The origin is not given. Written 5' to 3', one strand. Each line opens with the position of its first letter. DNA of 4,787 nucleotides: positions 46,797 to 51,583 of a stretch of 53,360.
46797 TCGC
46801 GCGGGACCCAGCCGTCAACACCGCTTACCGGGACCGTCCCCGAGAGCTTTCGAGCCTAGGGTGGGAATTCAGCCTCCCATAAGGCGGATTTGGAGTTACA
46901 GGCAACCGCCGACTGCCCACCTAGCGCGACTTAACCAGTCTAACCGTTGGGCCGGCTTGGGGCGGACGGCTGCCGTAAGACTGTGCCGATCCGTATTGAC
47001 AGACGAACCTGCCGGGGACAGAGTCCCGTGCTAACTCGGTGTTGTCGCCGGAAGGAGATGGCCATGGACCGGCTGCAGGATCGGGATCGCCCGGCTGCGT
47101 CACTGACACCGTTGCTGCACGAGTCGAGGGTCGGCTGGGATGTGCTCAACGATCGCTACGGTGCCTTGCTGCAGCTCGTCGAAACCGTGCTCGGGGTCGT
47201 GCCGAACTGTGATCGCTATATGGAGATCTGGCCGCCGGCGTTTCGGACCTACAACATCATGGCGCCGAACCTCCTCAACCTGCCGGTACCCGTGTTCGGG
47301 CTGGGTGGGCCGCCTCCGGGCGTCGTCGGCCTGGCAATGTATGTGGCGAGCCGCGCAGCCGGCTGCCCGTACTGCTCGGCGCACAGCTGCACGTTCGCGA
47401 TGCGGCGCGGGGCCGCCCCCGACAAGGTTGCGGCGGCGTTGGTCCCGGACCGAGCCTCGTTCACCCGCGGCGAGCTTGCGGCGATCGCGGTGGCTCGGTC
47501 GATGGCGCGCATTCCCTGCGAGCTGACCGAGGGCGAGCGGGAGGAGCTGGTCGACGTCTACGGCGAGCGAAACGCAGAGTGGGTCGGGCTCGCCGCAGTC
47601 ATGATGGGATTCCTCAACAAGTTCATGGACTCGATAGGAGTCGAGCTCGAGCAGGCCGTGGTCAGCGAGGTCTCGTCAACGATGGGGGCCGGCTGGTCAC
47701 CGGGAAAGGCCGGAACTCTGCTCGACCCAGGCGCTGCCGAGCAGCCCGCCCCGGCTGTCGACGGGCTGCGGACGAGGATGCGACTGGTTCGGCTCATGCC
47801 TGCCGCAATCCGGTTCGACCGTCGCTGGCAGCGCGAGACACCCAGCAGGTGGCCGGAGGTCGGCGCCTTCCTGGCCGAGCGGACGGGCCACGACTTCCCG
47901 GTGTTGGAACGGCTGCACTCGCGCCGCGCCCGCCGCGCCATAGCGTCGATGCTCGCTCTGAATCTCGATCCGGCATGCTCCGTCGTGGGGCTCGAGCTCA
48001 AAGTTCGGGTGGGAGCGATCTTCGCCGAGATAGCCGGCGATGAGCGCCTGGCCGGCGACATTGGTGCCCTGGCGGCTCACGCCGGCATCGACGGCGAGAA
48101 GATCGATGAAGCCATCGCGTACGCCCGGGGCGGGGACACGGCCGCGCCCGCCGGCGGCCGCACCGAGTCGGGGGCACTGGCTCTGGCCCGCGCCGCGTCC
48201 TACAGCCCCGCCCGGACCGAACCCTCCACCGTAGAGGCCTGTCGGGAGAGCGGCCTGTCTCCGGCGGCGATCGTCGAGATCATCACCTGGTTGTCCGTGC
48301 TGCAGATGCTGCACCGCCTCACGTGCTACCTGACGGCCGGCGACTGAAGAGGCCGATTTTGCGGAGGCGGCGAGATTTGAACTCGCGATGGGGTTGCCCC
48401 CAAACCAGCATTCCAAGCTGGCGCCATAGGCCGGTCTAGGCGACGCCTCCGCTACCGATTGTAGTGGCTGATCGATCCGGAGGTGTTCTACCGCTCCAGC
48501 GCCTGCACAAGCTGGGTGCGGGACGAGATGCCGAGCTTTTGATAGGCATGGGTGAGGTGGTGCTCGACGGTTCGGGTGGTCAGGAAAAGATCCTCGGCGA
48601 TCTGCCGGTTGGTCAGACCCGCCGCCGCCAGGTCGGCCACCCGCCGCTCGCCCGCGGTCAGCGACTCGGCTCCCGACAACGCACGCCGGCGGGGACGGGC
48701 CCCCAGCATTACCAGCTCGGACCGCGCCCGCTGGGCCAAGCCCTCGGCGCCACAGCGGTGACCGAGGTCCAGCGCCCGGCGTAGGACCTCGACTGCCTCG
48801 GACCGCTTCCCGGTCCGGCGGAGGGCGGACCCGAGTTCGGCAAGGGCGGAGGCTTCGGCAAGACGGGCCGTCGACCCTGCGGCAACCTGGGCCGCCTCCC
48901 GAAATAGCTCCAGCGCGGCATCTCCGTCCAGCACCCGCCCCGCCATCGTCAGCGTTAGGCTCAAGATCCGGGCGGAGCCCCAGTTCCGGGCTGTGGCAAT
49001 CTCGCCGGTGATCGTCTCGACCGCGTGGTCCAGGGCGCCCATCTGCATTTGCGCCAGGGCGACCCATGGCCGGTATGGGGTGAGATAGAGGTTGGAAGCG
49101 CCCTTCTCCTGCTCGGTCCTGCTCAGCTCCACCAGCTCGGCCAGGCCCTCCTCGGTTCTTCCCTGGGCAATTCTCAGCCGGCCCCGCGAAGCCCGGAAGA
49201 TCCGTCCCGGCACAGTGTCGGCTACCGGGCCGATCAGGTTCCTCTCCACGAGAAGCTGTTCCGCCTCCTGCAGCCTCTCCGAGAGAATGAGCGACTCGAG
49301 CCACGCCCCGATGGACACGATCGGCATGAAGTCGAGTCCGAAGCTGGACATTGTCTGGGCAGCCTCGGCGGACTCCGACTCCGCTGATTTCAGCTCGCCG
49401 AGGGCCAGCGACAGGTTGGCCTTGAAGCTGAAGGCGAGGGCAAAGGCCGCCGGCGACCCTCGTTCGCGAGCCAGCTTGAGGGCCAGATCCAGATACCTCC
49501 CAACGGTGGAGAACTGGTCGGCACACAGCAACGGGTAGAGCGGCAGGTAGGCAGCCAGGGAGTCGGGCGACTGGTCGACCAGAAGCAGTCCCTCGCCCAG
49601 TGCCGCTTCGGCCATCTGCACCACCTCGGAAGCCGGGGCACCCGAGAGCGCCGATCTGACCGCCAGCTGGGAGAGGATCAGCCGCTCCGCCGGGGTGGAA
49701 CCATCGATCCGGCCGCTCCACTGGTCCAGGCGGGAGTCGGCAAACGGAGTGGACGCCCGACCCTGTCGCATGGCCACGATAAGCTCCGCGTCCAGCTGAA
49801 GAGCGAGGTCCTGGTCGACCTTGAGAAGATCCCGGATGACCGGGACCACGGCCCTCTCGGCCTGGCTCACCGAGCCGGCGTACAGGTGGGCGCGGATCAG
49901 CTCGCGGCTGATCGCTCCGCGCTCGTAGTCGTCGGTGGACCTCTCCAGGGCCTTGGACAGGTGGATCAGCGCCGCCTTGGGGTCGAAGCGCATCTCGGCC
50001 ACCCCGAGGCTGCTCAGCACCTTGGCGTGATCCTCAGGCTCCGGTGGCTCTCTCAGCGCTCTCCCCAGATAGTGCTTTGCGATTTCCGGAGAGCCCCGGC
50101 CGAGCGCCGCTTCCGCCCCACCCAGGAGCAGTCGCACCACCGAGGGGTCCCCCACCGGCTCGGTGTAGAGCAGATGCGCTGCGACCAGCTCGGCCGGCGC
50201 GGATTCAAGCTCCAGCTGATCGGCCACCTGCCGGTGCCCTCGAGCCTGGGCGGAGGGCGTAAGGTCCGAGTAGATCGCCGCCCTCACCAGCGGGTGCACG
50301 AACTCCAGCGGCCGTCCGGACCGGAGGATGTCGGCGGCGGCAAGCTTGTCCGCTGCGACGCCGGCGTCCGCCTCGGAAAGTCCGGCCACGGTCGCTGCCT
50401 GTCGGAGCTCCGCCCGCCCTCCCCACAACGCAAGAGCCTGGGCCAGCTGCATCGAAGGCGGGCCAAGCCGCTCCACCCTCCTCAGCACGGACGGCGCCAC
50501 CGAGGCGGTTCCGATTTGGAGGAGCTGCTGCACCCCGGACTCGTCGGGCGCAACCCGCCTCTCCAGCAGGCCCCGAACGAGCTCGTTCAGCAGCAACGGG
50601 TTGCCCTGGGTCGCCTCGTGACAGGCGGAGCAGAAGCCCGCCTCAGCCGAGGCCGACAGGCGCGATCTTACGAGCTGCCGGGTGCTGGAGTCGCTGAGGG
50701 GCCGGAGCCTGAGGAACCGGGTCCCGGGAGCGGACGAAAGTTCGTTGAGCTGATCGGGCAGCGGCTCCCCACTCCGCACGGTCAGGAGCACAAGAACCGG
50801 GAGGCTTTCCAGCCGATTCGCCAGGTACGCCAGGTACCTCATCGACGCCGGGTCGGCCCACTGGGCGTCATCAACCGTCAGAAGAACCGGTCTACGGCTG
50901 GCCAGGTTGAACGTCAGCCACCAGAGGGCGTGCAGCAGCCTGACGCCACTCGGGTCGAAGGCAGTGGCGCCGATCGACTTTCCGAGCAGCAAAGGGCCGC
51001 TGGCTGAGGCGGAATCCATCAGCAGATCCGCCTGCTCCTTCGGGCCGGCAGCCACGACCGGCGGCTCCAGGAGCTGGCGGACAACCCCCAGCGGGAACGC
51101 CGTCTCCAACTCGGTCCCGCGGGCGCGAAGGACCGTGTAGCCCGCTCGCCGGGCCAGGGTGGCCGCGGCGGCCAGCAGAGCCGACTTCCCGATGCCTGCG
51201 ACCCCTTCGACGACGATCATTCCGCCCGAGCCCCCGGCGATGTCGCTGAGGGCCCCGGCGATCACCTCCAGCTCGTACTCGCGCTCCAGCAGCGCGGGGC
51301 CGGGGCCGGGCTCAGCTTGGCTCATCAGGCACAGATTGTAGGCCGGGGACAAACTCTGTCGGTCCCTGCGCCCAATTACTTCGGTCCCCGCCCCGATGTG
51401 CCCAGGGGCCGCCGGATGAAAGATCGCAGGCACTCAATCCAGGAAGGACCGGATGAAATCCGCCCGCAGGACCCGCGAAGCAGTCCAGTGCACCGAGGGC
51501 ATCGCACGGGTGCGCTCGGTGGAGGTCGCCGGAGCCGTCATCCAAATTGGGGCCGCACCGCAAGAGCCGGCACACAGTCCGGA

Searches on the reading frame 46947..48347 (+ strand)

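Call 74: search_protein_families(library=pfam, proteins=[window:46947-48347:+], max_evalue=0.0001)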
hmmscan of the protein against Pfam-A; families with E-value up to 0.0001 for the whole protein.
window:46947-48347:+ (466 aa): 1 family
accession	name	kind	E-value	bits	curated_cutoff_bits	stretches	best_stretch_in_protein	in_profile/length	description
PF02627.25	CMD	-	8.2e-05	23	23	0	129-184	27-83/84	Carboxymuconolactone decarboxylase family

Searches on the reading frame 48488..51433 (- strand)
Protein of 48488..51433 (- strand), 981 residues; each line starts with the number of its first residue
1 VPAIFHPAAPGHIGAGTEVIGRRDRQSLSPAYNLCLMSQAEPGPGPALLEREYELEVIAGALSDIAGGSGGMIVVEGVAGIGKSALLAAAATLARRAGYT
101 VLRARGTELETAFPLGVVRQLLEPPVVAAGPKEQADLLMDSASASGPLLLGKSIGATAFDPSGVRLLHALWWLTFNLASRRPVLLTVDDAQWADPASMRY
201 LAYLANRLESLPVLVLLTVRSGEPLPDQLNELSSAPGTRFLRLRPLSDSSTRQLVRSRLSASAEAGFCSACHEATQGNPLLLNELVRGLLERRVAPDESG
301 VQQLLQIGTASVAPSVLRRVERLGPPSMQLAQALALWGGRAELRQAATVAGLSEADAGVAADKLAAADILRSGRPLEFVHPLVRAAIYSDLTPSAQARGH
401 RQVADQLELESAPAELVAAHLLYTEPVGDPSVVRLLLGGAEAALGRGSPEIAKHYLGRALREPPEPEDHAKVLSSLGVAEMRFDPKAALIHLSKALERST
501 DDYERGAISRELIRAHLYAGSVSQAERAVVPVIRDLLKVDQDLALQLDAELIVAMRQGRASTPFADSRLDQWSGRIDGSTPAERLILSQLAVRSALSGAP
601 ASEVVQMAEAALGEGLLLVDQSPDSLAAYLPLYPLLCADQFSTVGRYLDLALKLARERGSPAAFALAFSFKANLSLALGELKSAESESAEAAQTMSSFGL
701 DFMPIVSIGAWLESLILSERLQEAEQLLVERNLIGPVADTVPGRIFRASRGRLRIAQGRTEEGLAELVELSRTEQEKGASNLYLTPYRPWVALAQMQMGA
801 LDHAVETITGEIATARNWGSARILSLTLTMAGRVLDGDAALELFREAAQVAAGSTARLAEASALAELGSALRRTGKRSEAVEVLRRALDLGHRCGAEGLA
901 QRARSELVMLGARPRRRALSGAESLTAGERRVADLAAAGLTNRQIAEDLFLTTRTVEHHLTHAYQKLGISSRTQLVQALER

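Call 74: search_protein_families(library=pfam, proteins=[window:48488-51433:-], max_evalue=0.0001)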
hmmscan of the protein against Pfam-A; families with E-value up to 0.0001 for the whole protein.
window:48488-51433:- (981 aa): 5 families
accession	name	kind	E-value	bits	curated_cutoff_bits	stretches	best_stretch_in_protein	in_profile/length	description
PF13191.12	AAA_16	-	2.1e-21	77.6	32.6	1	48-216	2-167/167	AAA ATPase domain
PF00196.25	GerE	-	1.3e-15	57.1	23.5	1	924-977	2-55/57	Bacterial regulatory proteins, luxR family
PF13424.12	TPR_12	-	2.6e-05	24.8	30.1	1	836-890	18-74/77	Tetratricopeptide repeat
PF13401.12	AAA_22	-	6.7e-05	23.6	27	0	70-213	5-118/130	AAA domain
PF13176.12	TPR_7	-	7.5e-05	23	27.9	0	863-891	1-29/36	Tetratricopeptide repeat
